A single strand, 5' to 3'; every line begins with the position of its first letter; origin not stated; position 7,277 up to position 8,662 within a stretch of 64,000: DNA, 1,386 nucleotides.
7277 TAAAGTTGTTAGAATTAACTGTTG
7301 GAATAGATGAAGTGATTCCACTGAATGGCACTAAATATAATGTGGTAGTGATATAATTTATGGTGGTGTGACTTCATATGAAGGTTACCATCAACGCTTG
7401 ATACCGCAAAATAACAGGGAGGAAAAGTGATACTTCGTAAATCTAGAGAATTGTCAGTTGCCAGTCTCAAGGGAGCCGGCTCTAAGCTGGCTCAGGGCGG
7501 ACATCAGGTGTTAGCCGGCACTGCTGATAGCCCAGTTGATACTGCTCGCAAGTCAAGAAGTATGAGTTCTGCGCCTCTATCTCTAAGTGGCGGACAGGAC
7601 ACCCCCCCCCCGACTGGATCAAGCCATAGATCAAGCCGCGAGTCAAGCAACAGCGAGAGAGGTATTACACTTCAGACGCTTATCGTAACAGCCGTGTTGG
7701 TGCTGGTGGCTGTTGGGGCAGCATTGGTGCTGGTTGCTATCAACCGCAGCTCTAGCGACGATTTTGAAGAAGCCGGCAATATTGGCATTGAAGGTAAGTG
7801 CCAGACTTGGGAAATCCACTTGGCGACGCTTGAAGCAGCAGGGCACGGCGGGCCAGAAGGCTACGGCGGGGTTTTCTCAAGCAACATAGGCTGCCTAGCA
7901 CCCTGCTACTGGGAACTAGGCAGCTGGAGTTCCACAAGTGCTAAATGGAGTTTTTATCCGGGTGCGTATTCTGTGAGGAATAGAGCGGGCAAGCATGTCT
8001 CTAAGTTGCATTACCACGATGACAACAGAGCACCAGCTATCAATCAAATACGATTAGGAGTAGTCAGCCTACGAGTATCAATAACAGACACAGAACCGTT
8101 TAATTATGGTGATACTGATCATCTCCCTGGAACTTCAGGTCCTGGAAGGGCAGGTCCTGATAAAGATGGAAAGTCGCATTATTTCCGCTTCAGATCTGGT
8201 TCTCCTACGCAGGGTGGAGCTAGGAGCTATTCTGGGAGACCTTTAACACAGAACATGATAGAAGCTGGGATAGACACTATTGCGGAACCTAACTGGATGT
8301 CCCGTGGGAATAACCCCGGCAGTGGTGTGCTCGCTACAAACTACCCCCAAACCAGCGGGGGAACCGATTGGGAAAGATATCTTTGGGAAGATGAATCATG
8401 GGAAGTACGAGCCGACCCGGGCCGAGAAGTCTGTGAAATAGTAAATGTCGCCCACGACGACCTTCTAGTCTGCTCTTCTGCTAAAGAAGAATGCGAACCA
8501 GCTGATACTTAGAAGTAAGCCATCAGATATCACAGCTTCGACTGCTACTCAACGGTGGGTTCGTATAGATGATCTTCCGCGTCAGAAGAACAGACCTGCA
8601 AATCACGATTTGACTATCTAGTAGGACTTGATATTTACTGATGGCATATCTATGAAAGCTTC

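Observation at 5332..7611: Poly-C tract in the leader codons acts like a one-nucleotide ON/OFF switch: C9 (copy 3, out of frame) versus C10 (copy 4, in frame)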

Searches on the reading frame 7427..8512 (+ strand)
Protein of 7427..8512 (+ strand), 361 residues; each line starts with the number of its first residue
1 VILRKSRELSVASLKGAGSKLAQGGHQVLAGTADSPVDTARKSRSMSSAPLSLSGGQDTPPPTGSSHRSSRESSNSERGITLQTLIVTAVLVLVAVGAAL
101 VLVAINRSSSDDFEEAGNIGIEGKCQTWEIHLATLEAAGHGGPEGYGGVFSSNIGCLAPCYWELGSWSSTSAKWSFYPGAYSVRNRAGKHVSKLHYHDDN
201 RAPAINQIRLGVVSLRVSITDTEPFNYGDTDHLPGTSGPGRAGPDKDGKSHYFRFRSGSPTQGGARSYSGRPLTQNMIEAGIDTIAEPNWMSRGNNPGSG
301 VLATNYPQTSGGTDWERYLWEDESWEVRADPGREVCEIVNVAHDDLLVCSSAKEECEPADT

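Call 8: search_protein_families(library=pfam, proteins=[window:7427-8512:+], max_evalue=0.01)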
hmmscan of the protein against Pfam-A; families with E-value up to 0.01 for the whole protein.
window:7427-8512:+ (361 aa): 0 families

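Call 9: search_protein_families(library=ncbifam, proteins=[window:7427-8512:+], max_evalue=0.1)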
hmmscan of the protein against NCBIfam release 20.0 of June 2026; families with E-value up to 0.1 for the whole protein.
window:7427-8512:+ (361 aa): 0 families

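Call 10: find_homologous_proteins(query=window:7427-8512:+, max_evalue=0.001)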
Query window:7427-8512:+ (361 aa): 109 proteins with E <= 0.001 among 8000 candidates.
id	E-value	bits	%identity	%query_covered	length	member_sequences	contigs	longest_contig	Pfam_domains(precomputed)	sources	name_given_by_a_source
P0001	5.4e-183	626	100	74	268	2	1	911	-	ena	-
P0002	5.0e-164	564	77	94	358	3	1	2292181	-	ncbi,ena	-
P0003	2.6e-131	456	71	80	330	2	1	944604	-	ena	-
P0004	2.0e-127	443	62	100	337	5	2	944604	-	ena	-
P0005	4.0e-118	413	65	80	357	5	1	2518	-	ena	-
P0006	2.3e-113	397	66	79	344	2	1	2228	-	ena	-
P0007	6.3e-112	392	67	79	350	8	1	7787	-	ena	-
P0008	1.2e-110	388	66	75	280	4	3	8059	-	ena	-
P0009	1.5e-110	388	68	75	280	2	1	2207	-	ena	-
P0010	7.3e-108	379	66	78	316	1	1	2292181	-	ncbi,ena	-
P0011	1.9e-93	332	62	68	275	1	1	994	-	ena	-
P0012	7.0e-93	330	60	78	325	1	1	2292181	-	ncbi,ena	-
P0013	1.2e-92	329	59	80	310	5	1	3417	-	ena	-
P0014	5.1e-91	324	59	81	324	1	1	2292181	-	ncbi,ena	-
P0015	3.2e-88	314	57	82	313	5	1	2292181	-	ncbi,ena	-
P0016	1.5e-85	306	57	75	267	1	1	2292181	-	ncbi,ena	-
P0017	1.2e-82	296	58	75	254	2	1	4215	-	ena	-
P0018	5.9e-82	294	57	75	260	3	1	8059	-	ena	-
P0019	2.0e-81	292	56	75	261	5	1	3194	-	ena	-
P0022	1.1e-52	197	37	78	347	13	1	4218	-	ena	-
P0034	1.6e-46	177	36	78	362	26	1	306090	-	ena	-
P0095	1.0e-14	73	48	24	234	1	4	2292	-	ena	-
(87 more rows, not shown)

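Call 12: find_encoding_contigs(protein=P0002, flank=3000, max_places=6)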
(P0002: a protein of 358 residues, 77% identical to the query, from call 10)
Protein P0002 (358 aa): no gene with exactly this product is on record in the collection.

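Call 13: find_encoding_contigs(protein=P0014, flank=6000, max_places=4)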
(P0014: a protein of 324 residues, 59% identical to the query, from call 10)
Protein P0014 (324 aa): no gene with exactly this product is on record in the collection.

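Call 15: find_related_loci(query=A1, collection=genome_contigs, flank=3000)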
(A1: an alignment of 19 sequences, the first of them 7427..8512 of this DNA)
Query A1 (361 aa) in genome_contigs; peptide patterns used: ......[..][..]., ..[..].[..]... (x = any residue, [..] = any of these).
50 stretches matched a pattern; 22 encode a relative of the query (tblastn E <= 1e-3); 20 distinct loci.
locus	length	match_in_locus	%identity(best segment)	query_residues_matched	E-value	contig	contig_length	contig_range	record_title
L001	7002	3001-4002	37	60-356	1e-52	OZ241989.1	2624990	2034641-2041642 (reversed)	MAG: Candidatus Hopanoidivoransaceae bacterium isolate 4e48f197-6913-473f-9839-f04b09fc39a1 genome assembly, chromosome:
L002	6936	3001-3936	34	76-358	4e-45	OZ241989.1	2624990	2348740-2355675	MAG: Candidatus Hopanoidivoransaceae bacterium isolate 4e48f197-6913-473f-9839-f04b09fc39a1 genome assembly, chromosome:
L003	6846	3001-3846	33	74-356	9e-26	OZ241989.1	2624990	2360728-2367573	MAG: Candidatus Hopanoidivoransaceae bacterium isolate 4e48f197-6913-473f-9839-f04b09fc39a1 genome assembly, chromosome:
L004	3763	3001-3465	40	77-220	1e-22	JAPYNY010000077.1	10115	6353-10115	MAG: Candidatus Hopanoidivorans cymbastelae isolate m_cyhl3 Seq77, whole genome shotgun sequence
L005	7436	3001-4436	44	65-216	2e-21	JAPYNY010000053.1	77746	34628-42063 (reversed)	MAG: Candidatus Hopanoidivorans cymbastelae isolate m_cyhl3 Seq53, whole genome shotgun sequence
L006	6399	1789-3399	39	74-216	1e-20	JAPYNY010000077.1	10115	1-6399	MAG: Candidatus Hopanoidivorans cymbastelae isolate m_cyhl3 Seq77, whole genome shotgun sequence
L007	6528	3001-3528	34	65-216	4e-19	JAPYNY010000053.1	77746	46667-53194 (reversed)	MAG: Candidatus Hopanoidivorans cymbastelae isolate m_cyhl3 Seq53, whole genome shotgun sequence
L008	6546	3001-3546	37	65-217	3e-18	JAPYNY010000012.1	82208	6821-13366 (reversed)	MAG: Candidatus Hopanoidivorans cymbastelae isolate m_cyhl3 Seq12, whole genome shotgun sequence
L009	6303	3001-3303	50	59-162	3e-18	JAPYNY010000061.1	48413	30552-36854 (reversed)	MAG: Candidatus Hopanoidivorans cymbastelae isolate m_cyhl3 Seq61, whole genome shotgun sequence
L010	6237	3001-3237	55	77-159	5e-18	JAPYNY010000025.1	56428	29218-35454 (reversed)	MAG: Candidatus Hopanoidivorans cymbastelae isolate m_cyhl3 Seq25, whole genome shotgun sequence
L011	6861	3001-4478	47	76-205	3e-17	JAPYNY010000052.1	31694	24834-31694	MAG: Candidatus Hopanoidivorans cymbastelae isolate m_cyhl3 Seq52, whole genome shotgun sequence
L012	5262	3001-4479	37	61-227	1e-16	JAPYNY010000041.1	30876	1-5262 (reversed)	MAG: Candidatus Hopanoidivorans cymbastelae isolate m_cyhl3 Seq41, whole genome shotgun sequence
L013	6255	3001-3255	51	77-164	6e-15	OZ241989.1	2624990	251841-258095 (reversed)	MAG: Candidatus Hopanoidivoransaceae bacterium isolate 4e48f197-6913-473f-9839-f04b09fc39a1 genome assembly, chromosome:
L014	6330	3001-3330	47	62-162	1e-12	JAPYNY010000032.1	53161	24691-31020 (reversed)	MAG: Candidatus Hopanoidivorans cymbastelae isolate m_cyhl3 Seq32, whole genome shotgun sequence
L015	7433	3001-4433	51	74-162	1e-12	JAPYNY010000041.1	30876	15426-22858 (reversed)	MAG: Candidatus Hopanoidivorans cymbastelae isolate m_cyhl3 Seq41, whole genome shotgun sequence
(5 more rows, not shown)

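Call 20: find_encoding_contigs(protein=P0001, flank=3000, max_places=6)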
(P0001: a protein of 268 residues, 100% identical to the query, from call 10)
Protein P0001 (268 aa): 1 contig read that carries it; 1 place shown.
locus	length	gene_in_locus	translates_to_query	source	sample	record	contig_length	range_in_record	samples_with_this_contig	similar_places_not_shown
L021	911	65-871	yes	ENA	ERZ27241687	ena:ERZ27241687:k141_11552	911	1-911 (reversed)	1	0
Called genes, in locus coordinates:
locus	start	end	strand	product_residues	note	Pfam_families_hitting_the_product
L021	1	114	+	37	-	?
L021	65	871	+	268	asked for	-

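Call 21: find_encoding_contigs(protein=P0008, flank=5000, max_places=6)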
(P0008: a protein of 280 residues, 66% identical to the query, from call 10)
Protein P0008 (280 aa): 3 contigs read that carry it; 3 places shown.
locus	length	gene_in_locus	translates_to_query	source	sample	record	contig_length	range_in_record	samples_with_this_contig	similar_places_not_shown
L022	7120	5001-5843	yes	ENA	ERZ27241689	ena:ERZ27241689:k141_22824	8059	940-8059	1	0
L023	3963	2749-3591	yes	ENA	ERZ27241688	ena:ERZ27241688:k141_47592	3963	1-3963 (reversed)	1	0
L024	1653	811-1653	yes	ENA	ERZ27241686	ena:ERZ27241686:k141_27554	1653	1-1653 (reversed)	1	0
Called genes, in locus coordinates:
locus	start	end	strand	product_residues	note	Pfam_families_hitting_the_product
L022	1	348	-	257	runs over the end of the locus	PF08843:AbiEii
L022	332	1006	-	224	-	-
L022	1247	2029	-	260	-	-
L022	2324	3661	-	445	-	PF04909:Amidohydro_2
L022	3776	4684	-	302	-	PF23441:SDR (weak), PF00106:adh_short, PF01370:Epimerase (faint), PF08659:KR, PF13561:adh_short_C2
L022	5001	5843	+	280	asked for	-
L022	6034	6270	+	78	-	-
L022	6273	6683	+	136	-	PF01850:PIN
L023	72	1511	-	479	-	PF04909:Amidohydro_2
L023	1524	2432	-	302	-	PF23441:SDR (weak), PF00106:adh_short, PF01370:Epimerase (weak), PF08659:KR, PF13561:adh_short_C2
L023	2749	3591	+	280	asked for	-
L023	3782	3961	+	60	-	?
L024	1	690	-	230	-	?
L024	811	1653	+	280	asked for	?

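Call 23: list_cluster_members(proteins=[P0002, P0004, P0005, P0007, P0008, P0013, P0015, P0019, P0022, P0034])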
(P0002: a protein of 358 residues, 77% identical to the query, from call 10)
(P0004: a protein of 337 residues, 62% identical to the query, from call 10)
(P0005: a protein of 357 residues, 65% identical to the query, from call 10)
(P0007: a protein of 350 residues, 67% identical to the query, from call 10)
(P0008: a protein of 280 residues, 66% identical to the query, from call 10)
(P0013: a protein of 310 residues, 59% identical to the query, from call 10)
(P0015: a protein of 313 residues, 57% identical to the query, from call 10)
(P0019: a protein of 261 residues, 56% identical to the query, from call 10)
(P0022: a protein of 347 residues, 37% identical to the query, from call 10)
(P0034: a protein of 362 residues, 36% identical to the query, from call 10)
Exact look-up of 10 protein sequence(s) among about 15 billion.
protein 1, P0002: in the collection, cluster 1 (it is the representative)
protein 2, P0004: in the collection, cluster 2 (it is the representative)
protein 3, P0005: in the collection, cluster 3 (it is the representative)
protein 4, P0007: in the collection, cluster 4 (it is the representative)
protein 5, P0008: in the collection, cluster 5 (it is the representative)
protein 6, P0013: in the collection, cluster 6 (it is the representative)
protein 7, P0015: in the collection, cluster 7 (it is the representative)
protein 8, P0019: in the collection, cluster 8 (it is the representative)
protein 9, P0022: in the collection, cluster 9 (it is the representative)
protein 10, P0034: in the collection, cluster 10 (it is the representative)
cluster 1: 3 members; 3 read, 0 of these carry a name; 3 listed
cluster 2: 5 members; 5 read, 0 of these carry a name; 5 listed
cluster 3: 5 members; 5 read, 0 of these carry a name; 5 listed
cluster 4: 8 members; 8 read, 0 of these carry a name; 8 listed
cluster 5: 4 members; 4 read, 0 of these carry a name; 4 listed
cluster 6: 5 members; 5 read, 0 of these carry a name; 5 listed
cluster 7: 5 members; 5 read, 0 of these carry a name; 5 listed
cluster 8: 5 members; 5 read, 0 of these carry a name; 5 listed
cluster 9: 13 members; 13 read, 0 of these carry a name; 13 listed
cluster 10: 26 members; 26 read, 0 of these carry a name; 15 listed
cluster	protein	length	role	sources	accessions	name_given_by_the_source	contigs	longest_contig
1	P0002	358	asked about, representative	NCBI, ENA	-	-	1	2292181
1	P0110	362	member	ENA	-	-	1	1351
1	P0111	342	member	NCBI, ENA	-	-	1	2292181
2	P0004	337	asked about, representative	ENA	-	-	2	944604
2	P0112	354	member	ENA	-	-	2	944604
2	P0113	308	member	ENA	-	-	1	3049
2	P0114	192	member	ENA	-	-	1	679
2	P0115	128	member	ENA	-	-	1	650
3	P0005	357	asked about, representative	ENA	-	-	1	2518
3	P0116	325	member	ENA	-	-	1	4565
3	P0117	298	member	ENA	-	-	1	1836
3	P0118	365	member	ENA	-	-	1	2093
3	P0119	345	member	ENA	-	-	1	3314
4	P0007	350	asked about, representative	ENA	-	-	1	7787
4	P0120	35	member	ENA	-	-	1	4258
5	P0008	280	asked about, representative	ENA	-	-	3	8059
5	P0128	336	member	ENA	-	-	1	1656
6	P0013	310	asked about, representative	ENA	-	-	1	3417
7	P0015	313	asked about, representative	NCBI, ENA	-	-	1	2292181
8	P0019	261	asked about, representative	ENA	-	-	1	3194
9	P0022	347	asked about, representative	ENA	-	-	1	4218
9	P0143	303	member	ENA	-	-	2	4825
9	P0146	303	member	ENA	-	-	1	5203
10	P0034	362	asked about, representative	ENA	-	-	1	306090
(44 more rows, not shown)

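Call 25: find_encoding_contigs(protein=P0128, flank=3000, max_places=4)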
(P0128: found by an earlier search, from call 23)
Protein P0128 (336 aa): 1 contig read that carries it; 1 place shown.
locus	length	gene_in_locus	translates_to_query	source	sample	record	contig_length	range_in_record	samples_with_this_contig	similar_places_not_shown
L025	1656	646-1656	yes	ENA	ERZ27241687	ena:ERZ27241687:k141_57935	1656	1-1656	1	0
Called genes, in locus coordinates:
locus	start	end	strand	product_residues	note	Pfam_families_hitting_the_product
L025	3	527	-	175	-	?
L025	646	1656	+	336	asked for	?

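Call 26: find_encoding_contigs(protein=P0022, flank=3000, max_places=4)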
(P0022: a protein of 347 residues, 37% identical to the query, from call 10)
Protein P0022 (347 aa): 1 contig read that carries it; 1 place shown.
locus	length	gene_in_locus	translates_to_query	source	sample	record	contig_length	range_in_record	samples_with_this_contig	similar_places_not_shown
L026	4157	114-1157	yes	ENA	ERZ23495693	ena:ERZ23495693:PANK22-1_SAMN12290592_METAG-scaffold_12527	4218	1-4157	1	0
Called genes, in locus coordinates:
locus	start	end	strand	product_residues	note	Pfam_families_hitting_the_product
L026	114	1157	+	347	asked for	-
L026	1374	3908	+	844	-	PF23952:LRR_EndoS (faint), PF00560:LRR_1 (faint), PF12799:LRR_4 (faint), PF23598:LRR_14 (faint), PF13855:LRR_8 (weak)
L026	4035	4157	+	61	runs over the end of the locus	?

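Call 27: find_encoding_contigs(protein=P0143, flank=1500, max_places=4)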
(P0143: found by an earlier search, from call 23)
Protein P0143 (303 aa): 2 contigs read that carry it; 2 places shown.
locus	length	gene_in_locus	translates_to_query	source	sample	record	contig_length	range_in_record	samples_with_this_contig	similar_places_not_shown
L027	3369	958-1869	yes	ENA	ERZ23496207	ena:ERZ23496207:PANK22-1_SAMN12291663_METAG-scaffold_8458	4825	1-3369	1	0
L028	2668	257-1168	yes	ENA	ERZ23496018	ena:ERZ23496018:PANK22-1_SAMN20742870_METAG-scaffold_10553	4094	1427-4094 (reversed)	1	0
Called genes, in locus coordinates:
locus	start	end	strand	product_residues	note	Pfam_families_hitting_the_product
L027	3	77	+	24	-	?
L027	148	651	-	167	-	PF01478:Peptidase_A24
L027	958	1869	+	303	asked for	-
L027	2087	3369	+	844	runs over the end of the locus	PF23952:LRR_EndoS (faint), PF00560:LRR_1 (faint), PF23598:LRR_14 (faint), PF13516:LRR_6 (faint), PF13855:LRR_8 (weak), PF12799:LRR_4 (weak), PF13855:LRR_8 (weak)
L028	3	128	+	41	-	?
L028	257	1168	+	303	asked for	-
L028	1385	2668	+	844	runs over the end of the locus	PF23952:LRR_EndoS (faint), PF00560:LRR_1 (faint), PF23598:LRR_14 (faint), PF13516:LRR_6 (faint), PF13855:LRR_8 (weak), PF12799:LRR_4 (weak), PF13855:LRR_8 (weak)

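Call 28: find_encoding_contigs(protein=P0146, flank=1500, max_places=4)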
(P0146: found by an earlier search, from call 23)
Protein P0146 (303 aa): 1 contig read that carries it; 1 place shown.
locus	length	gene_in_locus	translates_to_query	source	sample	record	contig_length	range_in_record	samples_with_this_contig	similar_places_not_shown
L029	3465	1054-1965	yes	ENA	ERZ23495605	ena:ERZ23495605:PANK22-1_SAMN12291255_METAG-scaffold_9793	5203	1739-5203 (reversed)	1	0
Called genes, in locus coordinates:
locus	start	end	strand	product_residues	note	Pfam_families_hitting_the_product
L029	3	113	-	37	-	?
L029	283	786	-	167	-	PF01478:Peptidase_A24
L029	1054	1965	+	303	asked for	-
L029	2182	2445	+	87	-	-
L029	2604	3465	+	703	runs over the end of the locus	PF00560:LRR_1 (faint), PF12799:LRR_4 (faint), PF23598:LRR_14 (faint), PF23952:LRR_EndoS (faint), PF13855:LRR_8 (weak)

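Call 30: list_cluster_members(proteins=[P0001, P0010, P0012, P0014, P0016, P0003, P0006, P0009, P0017, P0018])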
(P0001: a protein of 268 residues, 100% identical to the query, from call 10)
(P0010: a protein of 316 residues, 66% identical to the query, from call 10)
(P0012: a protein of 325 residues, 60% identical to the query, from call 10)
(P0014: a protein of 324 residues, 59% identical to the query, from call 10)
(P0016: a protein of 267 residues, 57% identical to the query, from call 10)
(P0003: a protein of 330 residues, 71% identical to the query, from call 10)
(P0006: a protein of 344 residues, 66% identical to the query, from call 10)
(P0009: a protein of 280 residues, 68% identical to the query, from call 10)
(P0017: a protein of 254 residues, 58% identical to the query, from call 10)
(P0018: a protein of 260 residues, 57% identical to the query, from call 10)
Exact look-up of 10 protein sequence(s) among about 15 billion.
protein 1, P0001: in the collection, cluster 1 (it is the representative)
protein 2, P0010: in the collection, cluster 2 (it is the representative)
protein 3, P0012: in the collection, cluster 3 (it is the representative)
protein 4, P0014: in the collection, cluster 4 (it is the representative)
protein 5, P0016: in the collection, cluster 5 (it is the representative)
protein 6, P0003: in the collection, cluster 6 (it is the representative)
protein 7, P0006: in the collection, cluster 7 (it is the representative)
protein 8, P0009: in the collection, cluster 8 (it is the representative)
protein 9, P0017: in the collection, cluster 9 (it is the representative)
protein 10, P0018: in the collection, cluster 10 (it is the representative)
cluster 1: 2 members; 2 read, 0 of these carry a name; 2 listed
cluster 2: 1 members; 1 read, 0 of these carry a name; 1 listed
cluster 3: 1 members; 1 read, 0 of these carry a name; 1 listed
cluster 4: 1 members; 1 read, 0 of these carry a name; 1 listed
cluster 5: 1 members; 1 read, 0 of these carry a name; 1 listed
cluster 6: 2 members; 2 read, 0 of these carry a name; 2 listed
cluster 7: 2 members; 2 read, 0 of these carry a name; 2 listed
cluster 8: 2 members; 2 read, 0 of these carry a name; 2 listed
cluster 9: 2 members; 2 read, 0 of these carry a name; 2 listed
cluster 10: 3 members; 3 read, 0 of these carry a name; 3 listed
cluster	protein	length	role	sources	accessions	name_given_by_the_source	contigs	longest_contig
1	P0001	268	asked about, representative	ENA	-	-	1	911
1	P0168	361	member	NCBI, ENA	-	-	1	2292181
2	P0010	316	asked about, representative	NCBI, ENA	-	-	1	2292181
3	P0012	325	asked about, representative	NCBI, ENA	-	-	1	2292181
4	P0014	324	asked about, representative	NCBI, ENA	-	-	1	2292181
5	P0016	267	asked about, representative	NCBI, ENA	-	-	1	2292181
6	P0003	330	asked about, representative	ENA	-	-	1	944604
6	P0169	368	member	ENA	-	-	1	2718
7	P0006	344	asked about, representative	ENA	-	-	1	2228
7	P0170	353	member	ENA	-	-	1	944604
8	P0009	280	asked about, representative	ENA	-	-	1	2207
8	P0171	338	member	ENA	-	-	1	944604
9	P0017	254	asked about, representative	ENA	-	-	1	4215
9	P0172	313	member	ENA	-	-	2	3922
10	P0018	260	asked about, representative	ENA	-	-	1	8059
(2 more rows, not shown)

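Call 31: find_encoding_contigs(protein=P0009, flank=1500, max_places=4)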
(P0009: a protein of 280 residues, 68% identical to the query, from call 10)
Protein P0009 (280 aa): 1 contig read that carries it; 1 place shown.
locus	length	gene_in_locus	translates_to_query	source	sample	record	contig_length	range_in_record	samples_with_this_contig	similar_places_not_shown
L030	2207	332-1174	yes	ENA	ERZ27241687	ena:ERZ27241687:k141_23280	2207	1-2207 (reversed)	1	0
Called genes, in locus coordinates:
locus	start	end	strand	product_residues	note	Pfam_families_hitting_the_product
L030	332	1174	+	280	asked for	-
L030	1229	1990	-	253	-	PF00106:adh_short, PF08659:KR (weak), PF13561:adh_short_C2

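Call 32: find_encoding_contigs(protein=P0171, flank=10000, max_places=4)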
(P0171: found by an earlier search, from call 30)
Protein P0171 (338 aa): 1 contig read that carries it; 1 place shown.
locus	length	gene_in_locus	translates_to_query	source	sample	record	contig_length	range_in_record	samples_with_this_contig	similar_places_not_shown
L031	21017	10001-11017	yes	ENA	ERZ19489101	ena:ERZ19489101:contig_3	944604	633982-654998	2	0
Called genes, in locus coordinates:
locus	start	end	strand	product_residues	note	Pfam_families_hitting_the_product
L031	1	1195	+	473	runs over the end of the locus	-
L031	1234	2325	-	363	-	PF01808:AICARFT_IMPCHas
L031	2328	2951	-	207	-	PF02142:MGS, PF01808:AICARFT_IMPCHas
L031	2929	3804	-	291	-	PF02668:TauD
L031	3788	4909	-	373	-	PF05222:AlaDh_PNT_N, PF01262:AlaDh_PNT_C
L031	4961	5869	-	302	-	PF02668:TauD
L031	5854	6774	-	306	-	PF02826:2-Hacid_dh_C (faint), PF03446:NAD_binding_2, PF03807:F420_oxidored (weak), PF14833:NAD_binding_11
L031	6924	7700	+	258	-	PF00378:ECH_1, PF16113:ECH_2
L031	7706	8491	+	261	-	PF13489:Methyltransf_23, PF08241:Methyltransf_11, PF08242:Methyltransf_12, PF13649:Methyltransf_25, PF13847:Methyltransf_31 (weak)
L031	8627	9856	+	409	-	PF00067:p450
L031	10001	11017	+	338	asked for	-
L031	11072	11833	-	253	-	PF00106:adh_short, PF08659:KR (weak), PF13561:adh_short_C2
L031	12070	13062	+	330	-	-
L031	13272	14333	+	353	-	-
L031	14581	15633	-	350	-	PF01661:Macro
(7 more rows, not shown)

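Call 44: search_protein_families(library=pfam, proteins=[L001:15-1004:+, L001:706-2202:+, L001:2292-2795:-, L001:4169-6703:+, L001:2971-4014:+], max_evalue=0.001)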
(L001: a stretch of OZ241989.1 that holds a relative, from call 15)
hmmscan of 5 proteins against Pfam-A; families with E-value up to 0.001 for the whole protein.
L001:15-1004:+ (329 aa): 2 families
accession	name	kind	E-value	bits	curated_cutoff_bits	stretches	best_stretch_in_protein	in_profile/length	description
PF00441.29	Acyl-CoA_dh_1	-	1.3e-25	90.8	22.4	1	190-310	18-137/150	Acyl-CoA dehydrogenase, C-terminal domain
PF08028.16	Acyl-CoA_dh_2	-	9.4e-09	36.1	22.7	1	190-294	3-116/134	Acyl-CoA dehydrogenase, C-terminal domain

L001:706-2202:+ (498 aa): 3 families
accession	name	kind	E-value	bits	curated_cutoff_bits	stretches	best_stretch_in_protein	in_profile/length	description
PF00441.29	Acyl-CoA_dh_1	-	9.4e-25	87.9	22.4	1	328-490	1-148/150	Acyl-CoA dehydrogenase, C-terminal domain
PF02770.24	Acyl-CoA_dh_M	-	3.9e-21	75.5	33.3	1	224-308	2-87/97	Acyl-CoA dehydrogenase, middle domain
PF02771.21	Acyl-CoA_dh_N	-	3.4e-20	72.9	22.9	1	108-219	1-113/113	Acyl-CoA dehydrogenase, N-terminal domain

L001:2292-2795:- (167 aa): 1 family
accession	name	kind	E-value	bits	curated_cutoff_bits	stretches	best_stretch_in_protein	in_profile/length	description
PF01478.23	Peptidase_A24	-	2.8e-10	41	26.5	1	21-115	8-89/104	Type IV leader peptidase family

L001:4169-6703:+ (844 aa): 8 families
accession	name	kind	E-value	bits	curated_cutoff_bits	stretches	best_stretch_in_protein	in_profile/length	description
PF00560.39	LRR_1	-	2.5e-26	86.5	20.6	0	224-246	1-23/23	Leucine Rich Repeat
PF13855.12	LRR_8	-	1.9e-24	85.6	27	5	504-563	2-61/61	Leucine rich repeat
PF12799.13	LRR_4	-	1.4e-23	82.8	27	4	527-563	1-36/44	Leucine Rich repeats (2 copies)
PF23952.1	LRR_EndoS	-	4.9e-09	36.8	27.9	0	141-209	51-116/116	Endo-beta-N-acetylglucosaminidase EndoS LRR domain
PF23598.1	LRR_14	-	1.2e-08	34.6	40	1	486-562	53-128/353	Leucine-rich repeat region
PF13516.12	LRR_6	-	9.6e-07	28.9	23.4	0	223-238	3-18/24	Leucine Rich repeat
PF25013.1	LRR_Zer-1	-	8.4e-05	23.2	27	0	483-564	11-99/137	Zer-1-like, Leucine-rich repeats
PF11479.13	Suppressor_P21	-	0.00025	21.7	26.9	0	494-539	14-59/80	RNA silencing suppressor P21 C-terminal domain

L001:2971-4014:+ (347 aa): 0 families
